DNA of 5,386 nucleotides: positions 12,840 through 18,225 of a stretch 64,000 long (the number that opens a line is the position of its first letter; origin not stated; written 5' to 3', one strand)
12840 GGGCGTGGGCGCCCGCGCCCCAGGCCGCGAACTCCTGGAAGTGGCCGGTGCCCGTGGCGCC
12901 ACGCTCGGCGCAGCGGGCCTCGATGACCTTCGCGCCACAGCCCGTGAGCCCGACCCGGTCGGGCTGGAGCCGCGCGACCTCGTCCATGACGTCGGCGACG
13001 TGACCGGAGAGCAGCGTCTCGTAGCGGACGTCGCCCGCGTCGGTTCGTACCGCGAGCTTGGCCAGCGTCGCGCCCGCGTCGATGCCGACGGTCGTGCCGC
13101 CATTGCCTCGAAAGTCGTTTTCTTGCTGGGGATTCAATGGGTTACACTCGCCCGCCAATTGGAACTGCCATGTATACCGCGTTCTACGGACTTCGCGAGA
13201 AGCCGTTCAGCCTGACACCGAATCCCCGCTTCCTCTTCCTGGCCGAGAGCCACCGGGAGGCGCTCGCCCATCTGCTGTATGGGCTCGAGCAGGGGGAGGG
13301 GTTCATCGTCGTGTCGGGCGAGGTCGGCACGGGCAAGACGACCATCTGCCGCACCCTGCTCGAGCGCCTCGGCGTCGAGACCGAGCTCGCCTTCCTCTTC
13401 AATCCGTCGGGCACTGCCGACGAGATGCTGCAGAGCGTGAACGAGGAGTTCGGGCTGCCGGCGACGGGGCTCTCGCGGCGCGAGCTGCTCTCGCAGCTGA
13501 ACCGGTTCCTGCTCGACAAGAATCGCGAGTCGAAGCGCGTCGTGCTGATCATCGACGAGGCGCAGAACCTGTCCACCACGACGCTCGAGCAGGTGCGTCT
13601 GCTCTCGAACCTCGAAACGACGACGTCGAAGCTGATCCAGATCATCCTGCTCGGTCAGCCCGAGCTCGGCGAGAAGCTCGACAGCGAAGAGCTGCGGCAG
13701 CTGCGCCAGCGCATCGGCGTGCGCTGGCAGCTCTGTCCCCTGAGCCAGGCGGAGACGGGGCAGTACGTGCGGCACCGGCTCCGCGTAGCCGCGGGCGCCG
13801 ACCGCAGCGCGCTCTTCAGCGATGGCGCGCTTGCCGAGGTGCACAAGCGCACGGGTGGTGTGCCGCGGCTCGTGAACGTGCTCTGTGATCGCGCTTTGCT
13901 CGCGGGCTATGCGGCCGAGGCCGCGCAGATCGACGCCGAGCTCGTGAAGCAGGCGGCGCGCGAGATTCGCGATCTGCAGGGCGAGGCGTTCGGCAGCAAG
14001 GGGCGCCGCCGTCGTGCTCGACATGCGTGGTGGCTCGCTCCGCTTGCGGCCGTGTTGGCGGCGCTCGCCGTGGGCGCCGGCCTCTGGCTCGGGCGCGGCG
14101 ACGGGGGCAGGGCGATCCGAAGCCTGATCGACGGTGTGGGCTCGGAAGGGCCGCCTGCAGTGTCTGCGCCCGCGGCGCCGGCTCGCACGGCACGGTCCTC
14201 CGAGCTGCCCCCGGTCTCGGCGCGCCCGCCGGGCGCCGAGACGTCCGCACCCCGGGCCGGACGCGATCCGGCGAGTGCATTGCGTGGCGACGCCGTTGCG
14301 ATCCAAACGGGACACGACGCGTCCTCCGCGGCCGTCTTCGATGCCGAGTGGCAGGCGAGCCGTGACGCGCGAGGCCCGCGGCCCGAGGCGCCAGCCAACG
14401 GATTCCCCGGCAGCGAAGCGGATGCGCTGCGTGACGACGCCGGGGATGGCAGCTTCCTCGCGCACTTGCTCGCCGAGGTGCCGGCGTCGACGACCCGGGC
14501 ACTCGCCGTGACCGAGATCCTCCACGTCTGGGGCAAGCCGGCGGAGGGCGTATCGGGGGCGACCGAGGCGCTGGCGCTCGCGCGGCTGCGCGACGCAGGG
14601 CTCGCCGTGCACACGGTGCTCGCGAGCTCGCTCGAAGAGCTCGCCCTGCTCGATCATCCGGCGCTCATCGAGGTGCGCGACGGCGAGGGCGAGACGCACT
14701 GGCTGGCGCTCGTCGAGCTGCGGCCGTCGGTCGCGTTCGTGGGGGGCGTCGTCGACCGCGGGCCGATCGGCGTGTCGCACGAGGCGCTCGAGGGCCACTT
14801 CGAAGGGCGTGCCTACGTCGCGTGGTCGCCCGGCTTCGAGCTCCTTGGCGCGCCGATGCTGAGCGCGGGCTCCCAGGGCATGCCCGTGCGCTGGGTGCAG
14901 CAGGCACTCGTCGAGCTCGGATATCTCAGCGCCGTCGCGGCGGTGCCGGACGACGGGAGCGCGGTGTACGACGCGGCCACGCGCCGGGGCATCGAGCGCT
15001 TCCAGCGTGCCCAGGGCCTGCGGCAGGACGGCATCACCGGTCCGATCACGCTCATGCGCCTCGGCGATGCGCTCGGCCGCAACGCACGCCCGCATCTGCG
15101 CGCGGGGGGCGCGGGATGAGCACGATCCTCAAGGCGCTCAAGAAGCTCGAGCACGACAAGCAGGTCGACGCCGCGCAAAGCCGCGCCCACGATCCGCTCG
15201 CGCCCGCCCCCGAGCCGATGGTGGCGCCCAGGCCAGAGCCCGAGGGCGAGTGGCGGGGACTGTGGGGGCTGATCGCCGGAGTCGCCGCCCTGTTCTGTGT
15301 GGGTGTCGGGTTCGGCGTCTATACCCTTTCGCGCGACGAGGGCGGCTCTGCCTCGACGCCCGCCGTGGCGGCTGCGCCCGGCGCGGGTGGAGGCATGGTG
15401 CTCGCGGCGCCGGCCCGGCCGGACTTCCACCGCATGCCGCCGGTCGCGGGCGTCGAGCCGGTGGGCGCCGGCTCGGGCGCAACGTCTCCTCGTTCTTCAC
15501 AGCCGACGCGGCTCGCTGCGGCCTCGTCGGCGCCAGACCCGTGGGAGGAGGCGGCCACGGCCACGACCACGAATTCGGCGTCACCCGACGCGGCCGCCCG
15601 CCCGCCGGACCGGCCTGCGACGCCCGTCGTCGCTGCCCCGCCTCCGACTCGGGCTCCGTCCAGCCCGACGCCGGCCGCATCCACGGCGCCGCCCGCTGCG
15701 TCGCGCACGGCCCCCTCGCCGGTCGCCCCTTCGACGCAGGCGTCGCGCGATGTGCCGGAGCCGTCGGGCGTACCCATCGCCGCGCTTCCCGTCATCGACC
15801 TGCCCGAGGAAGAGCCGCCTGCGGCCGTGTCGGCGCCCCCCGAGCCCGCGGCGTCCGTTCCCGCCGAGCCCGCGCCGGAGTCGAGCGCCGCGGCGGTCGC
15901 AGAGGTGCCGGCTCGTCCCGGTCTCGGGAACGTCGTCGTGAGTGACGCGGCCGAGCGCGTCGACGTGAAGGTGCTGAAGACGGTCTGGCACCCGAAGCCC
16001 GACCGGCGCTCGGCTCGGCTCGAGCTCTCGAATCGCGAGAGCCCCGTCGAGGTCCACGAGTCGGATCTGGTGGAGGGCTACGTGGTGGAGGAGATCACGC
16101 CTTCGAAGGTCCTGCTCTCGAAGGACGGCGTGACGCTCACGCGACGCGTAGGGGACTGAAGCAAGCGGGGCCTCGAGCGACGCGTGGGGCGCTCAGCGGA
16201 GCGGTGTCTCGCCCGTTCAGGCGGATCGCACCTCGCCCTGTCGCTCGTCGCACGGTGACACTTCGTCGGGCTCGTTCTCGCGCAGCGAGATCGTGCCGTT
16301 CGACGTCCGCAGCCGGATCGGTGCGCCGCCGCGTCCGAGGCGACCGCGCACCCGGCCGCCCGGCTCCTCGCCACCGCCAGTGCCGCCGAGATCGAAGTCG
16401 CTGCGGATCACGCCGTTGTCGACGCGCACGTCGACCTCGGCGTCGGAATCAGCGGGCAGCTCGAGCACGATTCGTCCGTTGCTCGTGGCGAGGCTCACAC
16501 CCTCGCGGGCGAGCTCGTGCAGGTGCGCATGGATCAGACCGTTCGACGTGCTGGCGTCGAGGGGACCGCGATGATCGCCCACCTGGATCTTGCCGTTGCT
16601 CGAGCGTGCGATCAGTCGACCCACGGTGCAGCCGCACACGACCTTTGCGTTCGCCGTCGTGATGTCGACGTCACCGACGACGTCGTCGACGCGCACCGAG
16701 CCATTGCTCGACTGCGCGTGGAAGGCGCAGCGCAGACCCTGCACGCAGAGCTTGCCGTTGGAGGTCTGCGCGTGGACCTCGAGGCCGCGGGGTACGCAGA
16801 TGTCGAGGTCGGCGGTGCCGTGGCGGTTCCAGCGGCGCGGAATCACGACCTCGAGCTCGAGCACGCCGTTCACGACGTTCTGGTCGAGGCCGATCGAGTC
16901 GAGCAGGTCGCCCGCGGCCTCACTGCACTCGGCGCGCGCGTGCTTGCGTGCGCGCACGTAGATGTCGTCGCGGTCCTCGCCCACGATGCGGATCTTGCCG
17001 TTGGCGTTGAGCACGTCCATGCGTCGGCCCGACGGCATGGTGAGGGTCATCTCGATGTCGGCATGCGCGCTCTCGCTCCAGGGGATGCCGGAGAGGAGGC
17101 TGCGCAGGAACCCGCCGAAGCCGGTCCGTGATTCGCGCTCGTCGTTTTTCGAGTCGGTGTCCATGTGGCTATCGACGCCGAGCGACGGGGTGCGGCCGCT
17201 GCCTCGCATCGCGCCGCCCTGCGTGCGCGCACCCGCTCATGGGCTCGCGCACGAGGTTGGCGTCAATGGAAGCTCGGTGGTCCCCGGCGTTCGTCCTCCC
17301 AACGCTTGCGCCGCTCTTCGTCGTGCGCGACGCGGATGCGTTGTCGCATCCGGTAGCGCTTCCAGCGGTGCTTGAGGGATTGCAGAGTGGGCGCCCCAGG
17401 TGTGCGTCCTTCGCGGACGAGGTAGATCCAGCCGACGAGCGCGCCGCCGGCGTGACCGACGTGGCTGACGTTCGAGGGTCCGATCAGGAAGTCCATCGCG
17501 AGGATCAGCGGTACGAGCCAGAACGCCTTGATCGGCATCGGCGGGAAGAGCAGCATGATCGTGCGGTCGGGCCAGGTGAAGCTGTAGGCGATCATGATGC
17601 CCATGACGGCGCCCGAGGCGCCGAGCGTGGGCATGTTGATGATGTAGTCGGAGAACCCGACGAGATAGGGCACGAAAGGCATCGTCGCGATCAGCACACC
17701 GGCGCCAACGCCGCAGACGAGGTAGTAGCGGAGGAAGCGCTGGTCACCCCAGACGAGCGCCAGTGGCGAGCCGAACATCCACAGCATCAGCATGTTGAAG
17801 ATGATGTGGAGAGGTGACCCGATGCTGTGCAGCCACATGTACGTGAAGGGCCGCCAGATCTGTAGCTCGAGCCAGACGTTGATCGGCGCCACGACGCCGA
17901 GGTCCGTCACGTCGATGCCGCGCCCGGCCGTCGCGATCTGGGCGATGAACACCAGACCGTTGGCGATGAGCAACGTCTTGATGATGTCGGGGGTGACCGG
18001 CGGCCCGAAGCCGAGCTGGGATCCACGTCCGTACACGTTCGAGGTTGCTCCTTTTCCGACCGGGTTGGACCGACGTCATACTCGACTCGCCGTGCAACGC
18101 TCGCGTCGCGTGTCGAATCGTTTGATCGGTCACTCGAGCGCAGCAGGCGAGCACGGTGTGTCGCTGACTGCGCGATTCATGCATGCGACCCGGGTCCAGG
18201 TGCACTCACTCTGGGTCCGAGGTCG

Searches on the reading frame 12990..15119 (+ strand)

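Call 29: search_protein_families(library=pfam, max_evalue=0.0001, proteins=[window:12990-15119:+])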
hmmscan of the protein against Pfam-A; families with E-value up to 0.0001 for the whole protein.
window:12990-15119:+ (709 aa): 5 families
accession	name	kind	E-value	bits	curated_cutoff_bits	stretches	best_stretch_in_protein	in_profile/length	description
PF13401.12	AAA_22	-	6.5e-30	104.6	27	1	101-229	3-129/130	AAA domain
PF01471.23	PG_binding_1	-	2.2e-12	47.4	23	1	632-691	4-57/57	Putative peptidoglycan binding domain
PF13191.12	AAA_16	-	8.5e-11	43.1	32.6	1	87-212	7-162/167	AAA ATPase domain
PF13604.12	AAA_30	-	4.9e-08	33.4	27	1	99-214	14-118/191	AAA domain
PF13245.12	AAA_19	-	1.3e-06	29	25.1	1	104-221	12-123/134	AAA domain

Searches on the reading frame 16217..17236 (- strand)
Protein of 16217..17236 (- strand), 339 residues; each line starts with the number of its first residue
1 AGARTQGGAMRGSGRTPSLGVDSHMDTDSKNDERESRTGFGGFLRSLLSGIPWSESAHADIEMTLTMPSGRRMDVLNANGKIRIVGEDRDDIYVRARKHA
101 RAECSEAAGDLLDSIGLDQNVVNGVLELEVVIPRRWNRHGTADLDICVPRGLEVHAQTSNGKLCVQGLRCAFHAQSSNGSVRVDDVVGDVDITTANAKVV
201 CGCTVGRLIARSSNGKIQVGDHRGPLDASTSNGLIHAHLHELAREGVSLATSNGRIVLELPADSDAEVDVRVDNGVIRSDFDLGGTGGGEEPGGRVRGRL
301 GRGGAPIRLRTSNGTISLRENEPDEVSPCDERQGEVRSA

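Call 30: search_protein_families(library=pfam, max_evalue=0.0001, proteins=[window:16217-17236:-])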
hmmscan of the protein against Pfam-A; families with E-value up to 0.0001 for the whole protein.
window:16217-17236:- (339 aa): 1 family
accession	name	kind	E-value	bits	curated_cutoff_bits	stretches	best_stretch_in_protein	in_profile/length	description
PF13349.12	DUF4097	-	3.4e-07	30.3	22.9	1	79-318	10-246/247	Toastrack DUF4097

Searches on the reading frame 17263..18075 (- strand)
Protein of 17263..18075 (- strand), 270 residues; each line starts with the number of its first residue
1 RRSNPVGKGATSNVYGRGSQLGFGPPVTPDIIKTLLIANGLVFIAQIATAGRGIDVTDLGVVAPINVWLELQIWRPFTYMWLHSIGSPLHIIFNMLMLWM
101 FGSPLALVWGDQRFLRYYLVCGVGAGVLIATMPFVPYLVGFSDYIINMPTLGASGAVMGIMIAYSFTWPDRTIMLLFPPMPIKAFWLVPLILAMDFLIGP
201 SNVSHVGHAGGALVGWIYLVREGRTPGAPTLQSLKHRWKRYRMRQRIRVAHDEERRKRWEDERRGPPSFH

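Call 30: search_protein_families(library=pfam, max_evalue=0.0001, proteins=[window:17263-18075:-])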
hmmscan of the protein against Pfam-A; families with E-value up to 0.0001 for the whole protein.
window:17263-18075:- (270 aa): 2 families
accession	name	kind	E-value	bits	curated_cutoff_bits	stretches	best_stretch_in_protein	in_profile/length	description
PF01694.28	Rhomboid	-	3.9e-27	95.6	22.6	1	72-219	3-137/143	Rhomboid domain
PF08551.15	DUF1751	-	1.1e-08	36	22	1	89-164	22-97/99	Eukaryotic integral membrane protein (DUF1751)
